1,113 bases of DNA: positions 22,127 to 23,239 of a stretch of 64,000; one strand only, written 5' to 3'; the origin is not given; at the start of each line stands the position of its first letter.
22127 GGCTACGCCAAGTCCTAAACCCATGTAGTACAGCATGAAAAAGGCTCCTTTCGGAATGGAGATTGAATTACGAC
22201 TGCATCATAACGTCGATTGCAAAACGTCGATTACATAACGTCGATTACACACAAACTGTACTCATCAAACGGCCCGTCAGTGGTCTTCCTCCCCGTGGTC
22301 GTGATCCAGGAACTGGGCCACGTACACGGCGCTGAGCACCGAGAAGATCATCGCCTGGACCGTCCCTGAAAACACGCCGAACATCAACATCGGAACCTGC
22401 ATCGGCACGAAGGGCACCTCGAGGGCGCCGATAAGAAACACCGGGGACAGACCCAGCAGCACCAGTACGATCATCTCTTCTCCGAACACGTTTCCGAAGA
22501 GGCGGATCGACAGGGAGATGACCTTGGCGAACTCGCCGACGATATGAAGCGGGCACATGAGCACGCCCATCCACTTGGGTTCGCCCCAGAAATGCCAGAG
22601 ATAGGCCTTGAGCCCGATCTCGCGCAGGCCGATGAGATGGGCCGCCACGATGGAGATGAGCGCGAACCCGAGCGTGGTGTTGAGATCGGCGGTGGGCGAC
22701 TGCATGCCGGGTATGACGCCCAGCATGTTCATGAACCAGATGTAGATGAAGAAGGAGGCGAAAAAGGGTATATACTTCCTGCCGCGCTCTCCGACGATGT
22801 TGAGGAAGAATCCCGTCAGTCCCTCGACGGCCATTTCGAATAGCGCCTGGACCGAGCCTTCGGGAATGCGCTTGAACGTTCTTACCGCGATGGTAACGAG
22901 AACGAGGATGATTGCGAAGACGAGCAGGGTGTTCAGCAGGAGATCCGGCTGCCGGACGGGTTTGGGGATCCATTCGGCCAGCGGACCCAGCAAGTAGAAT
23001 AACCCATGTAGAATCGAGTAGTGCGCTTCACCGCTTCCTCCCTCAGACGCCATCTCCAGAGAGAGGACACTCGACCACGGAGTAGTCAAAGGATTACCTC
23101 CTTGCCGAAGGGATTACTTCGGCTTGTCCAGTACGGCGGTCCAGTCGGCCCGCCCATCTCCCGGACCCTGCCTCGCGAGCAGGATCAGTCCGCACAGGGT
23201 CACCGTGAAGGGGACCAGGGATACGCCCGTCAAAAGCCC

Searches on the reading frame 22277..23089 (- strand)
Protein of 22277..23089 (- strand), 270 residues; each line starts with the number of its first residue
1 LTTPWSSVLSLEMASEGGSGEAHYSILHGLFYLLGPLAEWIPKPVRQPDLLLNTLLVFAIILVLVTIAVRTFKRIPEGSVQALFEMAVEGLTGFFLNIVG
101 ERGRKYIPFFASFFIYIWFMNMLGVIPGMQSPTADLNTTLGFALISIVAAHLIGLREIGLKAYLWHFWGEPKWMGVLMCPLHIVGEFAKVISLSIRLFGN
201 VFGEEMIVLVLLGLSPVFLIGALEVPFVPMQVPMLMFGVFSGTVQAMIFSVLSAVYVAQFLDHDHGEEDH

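Call 64: search_protein_families(library=pfam, proteins=[window:22277-23089:-], max_evalue=0.001)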
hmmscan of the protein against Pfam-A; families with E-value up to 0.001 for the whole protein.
window:22277-23089:- (270 aa): 1 family
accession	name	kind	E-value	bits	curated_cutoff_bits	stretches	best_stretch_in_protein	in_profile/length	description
PF00119.25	ATP-synt_A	-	3.9e-48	164.6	33.9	1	53-257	3-216/217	ATP synthase A chain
